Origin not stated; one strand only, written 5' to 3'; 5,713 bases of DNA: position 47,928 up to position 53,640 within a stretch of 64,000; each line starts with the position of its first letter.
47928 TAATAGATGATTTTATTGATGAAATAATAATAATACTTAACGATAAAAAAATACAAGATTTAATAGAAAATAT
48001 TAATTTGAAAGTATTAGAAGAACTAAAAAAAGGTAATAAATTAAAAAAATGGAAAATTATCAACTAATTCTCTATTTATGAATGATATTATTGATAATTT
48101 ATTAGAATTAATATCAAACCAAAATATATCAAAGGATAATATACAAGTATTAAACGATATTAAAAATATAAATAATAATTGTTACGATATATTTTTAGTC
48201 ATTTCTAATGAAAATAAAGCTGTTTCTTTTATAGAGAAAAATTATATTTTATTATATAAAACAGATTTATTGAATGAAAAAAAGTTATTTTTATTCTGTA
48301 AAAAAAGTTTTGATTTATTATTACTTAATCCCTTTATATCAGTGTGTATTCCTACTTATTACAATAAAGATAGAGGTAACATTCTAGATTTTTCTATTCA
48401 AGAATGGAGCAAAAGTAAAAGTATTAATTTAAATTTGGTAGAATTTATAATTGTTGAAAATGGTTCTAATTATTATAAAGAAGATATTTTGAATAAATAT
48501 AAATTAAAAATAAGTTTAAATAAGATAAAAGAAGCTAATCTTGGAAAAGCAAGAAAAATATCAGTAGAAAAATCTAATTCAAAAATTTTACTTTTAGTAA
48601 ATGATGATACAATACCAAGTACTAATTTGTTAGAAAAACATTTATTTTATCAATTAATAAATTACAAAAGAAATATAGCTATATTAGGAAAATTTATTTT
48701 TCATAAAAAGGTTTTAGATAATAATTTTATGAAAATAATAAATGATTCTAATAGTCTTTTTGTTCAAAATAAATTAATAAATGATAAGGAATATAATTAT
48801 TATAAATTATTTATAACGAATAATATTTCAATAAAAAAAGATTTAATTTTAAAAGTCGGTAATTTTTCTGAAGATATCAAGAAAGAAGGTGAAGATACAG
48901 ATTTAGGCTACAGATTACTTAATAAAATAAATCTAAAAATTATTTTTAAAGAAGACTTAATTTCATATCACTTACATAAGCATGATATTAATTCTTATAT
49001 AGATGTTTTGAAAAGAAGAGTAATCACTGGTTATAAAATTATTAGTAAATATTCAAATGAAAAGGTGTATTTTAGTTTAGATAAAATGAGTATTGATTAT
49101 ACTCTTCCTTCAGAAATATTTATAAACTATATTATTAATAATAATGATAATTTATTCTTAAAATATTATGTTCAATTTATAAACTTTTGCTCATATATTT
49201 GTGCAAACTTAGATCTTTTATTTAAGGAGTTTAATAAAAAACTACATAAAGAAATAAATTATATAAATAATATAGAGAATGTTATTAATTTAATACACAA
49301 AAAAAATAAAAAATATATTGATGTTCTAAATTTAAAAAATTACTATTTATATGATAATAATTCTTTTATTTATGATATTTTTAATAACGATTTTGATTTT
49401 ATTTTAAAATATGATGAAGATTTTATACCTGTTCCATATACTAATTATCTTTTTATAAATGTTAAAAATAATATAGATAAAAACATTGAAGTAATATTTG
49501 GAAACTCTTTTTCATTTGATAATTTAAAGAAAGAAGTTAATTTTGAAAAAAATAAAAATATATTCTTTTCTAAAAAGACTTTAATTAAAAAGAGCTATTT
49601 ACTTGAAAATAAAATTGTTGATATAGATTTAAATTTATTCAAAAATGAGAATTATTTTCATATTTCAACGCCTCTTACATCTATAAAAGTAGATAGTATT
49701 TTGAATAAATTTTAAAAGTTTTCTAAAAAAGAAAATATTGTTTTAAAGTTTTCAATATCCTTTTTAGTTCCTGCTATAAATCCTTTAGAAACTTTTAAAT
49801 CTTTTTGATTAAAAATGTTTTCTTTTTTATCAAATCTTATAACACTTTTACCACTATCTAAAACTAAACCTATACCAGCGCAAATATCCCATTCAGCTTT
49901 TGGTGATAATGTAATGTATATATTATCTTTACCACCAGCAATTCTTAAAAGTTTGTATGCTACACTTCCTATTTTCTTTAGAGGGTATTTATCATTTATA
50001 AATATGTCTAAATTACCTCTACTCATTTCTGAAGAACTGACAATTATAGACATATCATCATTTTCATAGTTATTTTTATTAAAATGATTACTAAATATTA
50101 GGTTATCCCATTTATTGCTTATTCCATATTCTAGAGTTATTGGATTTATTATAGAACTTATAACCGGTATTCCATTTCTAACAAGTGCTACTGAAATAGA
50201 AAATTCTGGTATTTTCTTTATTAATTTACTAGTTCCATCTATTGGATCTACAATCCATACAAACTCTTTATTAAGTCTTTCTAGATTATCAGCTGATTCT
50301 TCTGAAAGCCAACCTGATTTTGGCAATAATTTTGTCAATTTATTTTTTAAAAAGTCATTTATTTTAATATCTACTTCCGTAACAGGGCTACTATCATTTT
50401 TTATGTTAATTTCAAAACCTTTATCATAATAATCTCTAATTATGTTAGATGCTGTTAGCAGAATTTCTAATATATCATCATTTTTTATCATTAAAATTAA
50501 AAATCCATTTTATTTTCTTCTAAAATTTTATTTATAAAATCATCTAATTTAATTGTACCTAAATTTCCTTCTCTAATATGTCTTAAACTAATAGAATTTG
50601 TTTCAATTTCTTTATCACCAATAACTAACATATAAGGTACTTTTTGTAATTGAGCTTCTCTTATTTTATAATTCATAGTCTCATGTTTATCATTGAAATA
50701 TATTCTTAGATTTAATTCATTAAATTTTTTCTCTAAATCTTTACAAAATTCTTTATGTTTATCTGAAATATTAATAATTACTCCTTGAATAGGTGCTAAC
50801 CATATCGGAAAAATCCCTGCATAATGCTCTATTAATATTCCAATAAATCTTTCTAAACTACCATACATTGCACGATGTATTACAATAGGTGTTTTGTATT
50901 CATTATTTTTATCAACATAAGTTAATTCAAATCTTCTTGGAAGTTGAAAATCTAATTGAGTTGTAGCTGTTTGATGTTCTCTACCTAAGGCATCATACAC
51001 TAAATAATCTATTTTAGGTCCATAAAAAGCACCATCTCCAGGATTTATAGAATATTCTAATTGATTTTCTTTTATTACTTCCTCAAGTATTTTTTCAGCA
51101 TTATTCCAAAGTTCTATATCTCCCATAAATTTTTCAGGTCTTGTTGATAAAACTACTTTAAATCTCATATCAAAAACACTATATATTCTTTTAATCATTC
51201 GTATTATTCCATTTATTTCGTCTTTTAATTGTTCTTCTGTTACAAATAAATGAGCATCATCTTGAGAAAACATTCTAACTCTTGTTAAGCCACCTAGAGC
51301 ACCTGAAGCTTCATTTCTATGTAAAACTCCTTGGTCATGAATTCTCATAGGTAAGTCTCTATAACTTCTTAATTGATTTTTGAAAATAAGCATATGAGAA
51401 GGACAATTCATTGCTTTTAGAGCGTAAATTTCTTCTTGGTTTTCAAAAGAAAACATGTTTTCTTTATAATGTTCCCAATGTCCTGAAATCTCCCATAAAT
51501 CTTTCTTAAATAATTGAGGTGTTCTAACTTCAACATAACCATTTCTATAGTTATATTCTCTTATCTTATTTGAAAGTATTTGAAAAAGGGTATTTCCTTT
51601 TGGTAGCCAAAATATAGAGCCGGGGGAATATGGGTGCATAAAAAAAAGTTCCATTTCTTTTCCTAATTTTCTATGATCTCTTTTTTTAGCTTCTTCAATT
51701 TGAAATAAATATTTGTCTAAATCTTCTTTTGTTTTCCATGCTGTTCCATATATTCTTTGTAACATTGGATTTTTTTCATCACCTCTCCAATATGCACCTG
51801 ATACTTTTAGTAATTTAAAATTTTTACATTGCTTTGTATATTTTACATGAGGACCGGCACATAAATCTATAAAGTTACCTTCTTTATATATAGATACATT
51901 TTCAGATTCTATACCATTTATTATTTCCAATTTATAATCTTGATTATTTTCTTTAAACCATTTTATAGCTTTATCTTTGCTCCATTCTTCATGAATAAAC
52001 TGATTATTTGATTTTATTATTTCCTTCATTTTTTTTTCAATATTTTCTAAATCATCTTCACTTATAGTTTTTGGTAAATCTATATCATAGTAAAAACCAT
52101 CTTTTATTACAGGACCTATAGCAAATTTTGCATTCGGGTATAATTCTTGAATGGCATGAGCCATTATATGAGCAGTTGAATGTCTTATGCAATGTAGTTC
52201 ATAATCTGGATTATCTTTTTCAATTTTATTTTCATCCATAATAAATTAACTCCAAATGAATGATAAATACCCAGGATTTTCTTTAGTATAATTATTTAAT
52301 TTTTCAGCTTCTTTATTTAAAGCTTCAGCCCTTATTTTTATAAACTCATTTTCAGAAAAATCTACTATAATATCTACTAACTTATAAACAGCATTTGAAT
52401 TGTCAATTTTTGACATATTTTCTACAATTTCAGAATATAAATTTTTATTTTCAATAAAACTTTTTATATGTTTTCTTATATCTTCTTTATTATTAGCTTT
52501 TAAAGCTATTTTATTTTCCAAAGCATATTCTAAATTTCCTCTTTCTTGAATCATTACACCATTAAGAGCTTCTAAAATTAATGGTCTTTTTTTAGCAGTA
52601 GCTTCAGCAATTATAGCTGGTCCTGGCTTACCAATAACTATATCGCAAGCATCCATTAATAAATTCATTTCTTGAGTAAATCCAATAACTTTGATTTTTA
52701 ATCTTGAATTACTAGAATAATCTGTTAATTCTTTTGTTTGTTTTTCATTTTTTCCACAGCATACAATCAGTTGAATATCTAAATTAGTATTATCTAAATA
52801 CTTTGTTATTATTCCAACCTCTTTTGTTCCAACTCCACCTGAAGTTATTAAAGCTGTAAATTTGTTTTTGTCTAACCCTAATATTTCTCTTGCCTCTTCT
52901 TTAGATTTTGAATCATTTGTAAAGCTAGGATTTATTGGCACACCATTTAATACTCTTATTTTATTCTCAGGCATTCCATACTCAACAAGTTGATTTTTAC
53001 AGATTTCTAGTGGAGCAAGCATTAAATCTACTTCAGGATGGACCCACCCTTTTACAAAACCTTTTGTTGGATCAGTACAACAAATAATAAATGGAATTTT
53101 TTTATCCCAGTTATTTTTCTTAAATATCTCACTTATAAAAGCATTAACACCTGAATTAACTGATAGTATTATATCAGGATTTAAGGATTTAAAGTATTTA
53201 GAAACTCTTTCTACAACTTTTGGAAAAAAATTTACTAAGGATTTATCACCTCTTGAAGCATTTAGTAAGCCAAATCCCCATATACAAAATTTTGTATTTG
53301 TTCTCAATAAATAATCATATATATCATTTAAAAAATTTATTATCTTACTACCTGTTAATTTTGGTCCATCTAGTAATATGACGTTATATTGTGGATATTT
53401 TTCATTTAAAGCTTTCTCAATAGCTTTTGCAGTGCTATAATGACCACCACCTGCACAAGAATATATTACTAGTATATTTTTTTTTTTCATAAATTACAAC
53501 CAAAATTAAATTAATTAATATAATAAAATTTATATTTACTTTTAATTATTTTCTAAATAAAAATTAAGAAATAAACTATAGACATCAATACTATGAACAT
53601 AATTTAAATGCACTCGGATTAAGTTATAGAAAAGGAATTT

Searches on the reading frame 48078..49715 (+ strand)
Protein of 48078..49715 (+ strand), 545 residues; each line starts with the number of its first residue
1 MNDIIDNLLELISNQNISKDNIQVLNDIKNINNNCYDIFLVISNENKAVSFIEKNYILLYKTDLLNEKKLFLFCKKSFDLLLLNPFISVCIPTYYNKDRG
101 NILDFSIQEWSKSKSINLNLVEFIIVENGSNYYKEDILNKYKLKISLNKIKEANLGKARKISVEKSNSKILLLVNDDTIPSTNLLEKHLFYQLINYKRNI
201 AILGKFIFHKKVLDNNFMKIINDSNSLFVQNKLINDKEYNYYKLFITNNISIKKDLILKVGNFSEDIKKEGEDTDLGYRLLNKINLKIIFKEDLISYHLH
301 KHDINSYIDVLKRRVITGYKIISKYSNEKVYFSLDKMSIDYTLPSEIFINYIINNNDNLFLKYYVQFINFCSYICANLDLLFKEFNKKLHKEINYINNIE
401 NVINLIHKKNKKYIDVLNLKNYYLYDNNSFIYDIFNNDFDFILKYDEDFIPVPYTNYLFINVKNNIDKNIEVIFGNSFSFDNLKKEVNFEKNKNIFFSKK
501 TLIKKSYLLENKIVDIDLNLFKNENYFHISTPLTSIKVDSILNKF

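Call 20: search_protein_families(library=pfam, proteins=[window:48078-49715:+], max_evalue=0.00001)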
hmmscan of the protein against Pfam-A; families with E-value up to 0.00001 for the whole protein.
window:48078-49715:+ (545 aa): 1 family
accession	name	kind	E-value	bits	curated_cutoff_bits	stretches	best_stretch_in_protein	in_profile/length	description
PF00535.33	Glycos_transf_2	-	2.7e-07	31.1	23.3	1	88-216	1-125/168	Glycosyl transferase family 2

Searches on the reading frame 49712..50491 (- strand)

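Call 20: search_protein_families(library=pfam, proteins=[window:49712-50491:-], max_evalue=0.00001)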
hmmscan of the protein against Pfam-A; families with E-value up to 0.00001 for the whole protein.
window:49712-50491:- (259 aa): 1 family
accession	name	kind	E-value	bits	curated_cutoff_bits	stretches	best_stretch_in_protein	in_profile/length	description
PF00459.30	Inositol_P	-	2.2e-36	126.2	27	1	12-236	14-254/271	Inositol monophosphatase family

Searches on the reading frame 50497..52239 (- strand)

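Call 67: search_protein_families(library=pfam, proteins=[window:50497-52239:-], max_evalue=0.0001)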
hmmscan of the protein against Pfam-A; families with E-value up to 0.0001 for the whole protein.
window:50497-52239:- (580 aa): 3 families
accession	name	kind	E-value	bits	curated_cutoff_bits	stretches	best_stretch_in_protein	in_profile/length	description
PF00587.30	tRNA-synt_2b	-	8.2e-49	166.5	29.3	1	264-473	2-179/179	tRNA synthetase class II core domain (G, H, P, S and T)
PF03129.25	HGTP_anticodon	-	2e-21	76.4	21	1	487-574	3-93/94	Anticodon binding domain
PF07973.19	tRNA_SAD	-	9.6e-16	57.9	24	1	115-164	1-44/44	Threonyl and Alanyl tRNA synthetase second additional domain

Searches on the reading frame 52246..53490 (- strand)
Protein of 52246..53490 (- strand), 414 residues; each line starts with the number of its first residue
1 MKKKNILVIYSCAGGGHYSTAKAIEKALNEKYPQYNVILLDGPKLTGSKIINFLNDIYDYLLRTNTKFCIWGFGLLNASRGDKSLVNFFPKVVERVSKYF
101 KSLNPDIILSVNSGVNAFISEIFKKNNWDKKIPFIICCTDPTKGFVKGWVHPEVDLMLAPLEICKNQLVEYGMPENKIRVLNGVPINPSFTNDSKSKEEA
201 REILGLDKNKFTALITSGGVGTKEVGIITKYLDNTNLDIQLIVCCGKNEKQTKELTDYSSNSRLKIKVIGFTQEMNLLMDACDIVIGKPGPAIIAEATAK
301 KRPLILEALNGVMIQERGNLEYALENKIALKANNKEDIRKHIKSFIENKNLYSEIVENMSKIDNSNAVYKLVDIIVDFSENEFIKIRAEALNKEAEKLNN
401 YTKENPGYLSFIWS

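Call 67: search_protein_families(library=pfam, proteins=[window:52246-53490:-], max_evalue=0.0001)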
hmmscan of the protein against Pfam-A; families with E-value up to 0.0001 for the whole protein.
window:52246-53490:- (414 aa): 4 families
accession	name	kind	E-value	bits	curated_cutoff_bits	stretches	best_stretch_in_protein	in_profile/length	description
PF06925.17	MGDG_synth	-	2e-12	48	25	1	17-186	1-169/169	Monogalactosyldiacylglycerol (MGDG) synthase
PF04101.22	Glyco_tran_28_C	-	3.8e-10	40.5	22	1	233-309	26-99/166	Glycosyltransferase family 28 C-terminal domain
PF02350.25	Epimerase_2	-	6.5e-07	29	30.6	1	155-375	124-346/347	UDP-N-acetylglucosamine 2-epimerase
PF00534.26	Glycos_transf_1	-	8e-07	29.2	26.4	1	197-359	2-169/172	Glycosyl transferases group 1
